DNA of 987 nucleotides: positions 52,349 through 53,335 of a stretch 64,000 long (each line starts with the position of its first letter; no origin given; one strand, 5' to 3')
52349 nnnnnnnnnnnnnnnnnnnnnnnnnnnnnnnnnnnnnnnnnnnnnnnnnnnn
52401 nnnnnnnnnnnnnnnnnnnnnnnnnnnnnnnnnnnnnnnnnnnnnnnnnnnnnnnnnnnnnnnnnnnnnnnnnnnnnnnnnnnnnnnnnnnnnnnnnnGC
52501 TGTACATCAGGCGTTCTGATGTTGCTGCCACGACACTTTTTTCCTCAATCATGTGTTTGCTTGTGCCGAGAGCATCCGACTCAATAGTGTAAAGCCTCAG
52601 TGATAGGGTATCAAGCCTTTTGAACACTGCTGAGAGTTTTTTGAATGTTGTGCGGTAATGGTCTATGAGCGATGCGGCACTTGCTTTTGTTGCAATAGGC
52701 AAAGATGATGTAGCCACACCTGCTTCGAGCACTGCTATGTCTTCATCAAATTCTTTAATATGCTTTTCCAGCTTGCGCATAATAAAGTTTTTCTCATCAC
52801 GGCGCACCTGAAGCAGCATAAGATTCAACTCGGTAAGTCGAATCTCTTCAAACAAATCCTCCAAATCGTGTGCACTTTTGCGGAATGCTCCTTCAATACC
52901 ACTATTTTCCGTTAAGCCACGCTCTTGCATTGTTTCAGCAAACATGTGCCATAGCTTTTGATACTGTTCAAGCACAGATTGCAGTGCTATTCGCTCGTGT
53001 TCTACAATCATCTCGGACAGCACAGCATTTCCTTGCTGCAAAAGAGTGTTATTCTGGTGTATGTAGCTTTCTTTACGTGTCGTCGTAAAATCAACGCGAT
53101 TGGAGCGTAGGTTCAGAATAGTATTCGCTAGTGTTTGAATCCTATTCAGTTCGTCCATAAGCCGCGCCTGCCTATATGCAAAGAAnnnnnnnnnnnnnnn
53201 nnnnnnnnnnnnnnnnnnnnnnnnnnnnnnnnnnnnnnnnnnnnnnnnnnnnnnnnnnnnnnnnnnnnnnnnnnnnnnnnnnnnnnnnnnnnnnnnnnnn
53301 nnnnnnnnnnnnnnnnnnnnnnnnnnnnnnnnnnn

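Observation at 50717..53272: Chemoreceptor with a C-terminal cyclic-nucleotide-binding (CAP) domain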

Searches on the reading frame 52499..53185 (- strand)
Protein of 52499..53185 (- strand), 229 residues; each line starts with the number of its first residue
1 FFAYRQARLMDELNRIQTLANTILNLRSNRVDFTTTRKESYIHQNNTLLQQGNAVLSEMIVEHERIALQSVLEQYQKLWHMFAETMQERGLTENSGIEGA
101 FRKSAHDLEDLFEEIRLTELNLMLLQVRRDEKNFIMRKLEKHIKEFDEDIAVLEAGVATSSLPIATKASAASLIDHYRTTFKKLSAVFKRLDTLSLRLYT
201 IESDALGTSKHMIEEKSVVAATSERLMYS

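Call 54: search_protein_families(library=pfam, alignment_id=A4, max_evalue=10)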
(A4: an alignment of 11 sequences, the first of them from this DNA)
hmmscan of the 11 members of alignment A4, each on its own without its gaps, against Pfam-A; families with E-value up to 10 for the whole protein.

A. member 1, seq(229 aa): 4 families
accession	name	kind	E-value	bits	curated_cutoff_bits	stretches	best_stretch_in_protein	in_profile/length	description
PF05008.21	V-SNARE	-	0.00022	22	25.9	1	101-190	5-90/92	Vesicle transport v-SNARE protein N-terminus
PF24564.1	DUF7605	-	0.024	15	27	1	68-156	51-136/183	Domain of unknown function (DUF7605)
PF11827.13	DUF3347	-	0.26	12.6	25.5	1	164-191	57-84/93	Protein of unknown function (DUF3347)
PF18373.7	Spectrin_2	-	0.45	11.1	26.4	1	122-149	19-46/78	Spectrin like domain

B. families by the number of members that match (of 11 scanned): 23 families
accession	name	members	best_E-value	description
PF18373.7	Spectrin_2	4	0.018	Spectrin like domain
PF05008.21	V-SNARE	3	0.00022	Vesicle transport v-SNARE protein N-terminus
PF24564.1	DUF7605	3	0.0038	Domain of unknown function (DUF7605)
PF16591.11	HBM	2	0.011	Helical bimodular sensor domain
PF09407.15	AbiEi_1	2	0.03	AbiEi antitoxin C-terminal domain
PF06825.17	HSBP1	2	0.046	Heat shock factor binding protein 1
PF09969.14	DUF2203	2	0.33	Uncharacterized conserved protein (DUF2203)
PF06657.18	Cep57_MT_bd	1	0.028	Centrosome microtubule-binding domain of Cep57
PF20667.3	Sec10_N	1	0.032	Exocyst complex component Sec10, N-terminal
PF02671.26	PAH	1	0.054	Paired amphipathic helix repeat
PF17173.10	DUF5129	1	0.067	Domain of unknown function (DUF5129)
PF24492.1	HEAT_ECM29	1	0.083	Proteasome adapter and scaffold protein ECM29, HEAT-repeat domain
PF12729.13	4HB_MCP_1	1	0.084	Four helix bundle sensory module for signal transduction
PF16454.10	PI3K_P85_iSH2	1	0.087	Phosphatidylinositol 3-kinase regulatory subunit P85 inter-SH2 domain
PF08708.16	PriCT_1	1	0.14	Primase C terminal 1 (PriCT-1)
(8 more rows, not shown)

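Call 58: predict_structure(alignment_id=A4)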
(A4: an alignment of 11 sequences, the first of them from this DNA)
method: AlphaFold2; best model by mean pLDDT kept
length: 229 residues; sequences in the alignment: 11
mean_pLDDT: 92.3   pTM: 0.82
mean pLDDT of the five models: 92.3, 91.9, 88.6, 88.2, 88.0
residues with pLDDT >= 90: 173; 70-90: 56; 50-70: 0; < 50: 0
segments of 3 or more residues with pLDDT < 50: none
pLDDT, mean of each block of 10 residues (from residue 1): 83 91 95 93 95 89 86 95 95 90 95 93 95 91 95 96 95 97 94 96 92 89 82
secondary structure, 60 per line:
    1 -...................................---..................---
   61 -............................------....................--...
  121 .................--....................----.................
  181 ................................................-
elements in order: H2-36 H40-57 H62-89 H96-115 H118-137 H140-159 H164-228

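Call 61: fold_search(model_id=the predicted structure, library=pdb)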
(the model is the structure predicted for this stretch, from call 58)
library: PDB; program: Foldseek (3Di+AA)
matches with E <= 10: 738; with E <= 0.001: 4
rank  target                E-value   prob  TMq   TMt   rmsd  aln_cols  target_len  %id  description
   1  2yfa_B                1.9e-04  1.00  0.74  0.72   3.3       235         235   11  X-ray structure of McpS ligand binding domain in complex with malate (released 2012-04-18)
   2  2yfa_A                2.3e-04  1.00  0.74  0.72   3.6       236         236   11  X-ray structure of McpS ligand binding domain in complex with malate (released 2012-04-18)
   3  2yfb_B                2.4e-04  1.00  0.74  0.71   3.2       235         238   11  X-ray structure of McpS ligand binding domain in complex with succinate (released 2012-04-18)
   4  2yfb_A                2.8e-04  1.00  0.71  0.69   4.3       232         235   11  X-ray structure of McpS ligand binding domain in complex with succinate (released 2012-04-18)
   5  3i9y                  1.6e-02  1.00  0.56  0.56   5.3       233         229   14  Crystal structure of the V. parahaemolyticus histidine kinase sensor TorS sensor domain (released 2009-10-06)
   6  3i9w                  2.4e-02  1.00  0.56  0.50   8.3       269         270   13  Crystal structure of the E. coli histidine kinase sensor TorS sensor domain (released 2009-10-06)
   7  3o1h_A                3.2e-02  1.00  0.56  0.49   9.8       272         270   12  Crystal Structure of the TorS sensor domain - TorT complex in the presence of TMAO (released 2011-12-21)
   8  5vjs                  7.3e-02  0.80  0.26  0.29  29.9       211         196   12  De Novo Photosynthetic Reaction Center Protein Equipped with Heme B, a synthetic Zn porphyrin, and Zn(II) cations (released 2018-04-25)
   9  8f7n                  7.6e-02  0.95  0.38  0.25  35.9       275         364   12  Crystal structure of chemoreceptor McpZ ligand sensing domain (released 2023-07-05)
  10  3o1i_B                8.0e-02  1.00  0.54  0.48   8.1       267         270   10  Crystal Structure of the TorS sensor domain - TorT complex in the absence of ligand (released 2011-12-21)
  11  2cmr_A                8.8e-02  0.25  0.16  0.18  25.0       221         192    9  Crystal structure of the HIV-1 neutralizing antibody D5 Fab bound to the gp41 inner-core mimetic 5-helix (released 2006-10-16)
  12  8d9p                  1.1e-01  0.72  0.26  0.30  29.9       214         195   11  De Novo Photosynthetic Reaction Center Protein Equipped with Heme B and Mn(II) cations (released 2022-09-28)
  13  3o1i_A                1.2e-01  0.99  0.49  0.43   7.3       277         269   14  Crystal Structure of the TorS sensor domain - TorT complex in the absence of ligand (released 2011-12-21)
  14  5vju                  1.2e-01  0.60  0.25  0.28  29.2       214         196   11  De Novo Photosynthetic Reaction Center Protein Variant Equipped with His-Tyr H-bond, Heme B, and Cd(II) ions (released 2018-04-25)
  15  8d9o                  1.3e-01  0.30  0.19  0.22  28.5       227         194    9  De Novo Photosynthetic Reaction Center Protein in Apo-State (released 2022-09-28)
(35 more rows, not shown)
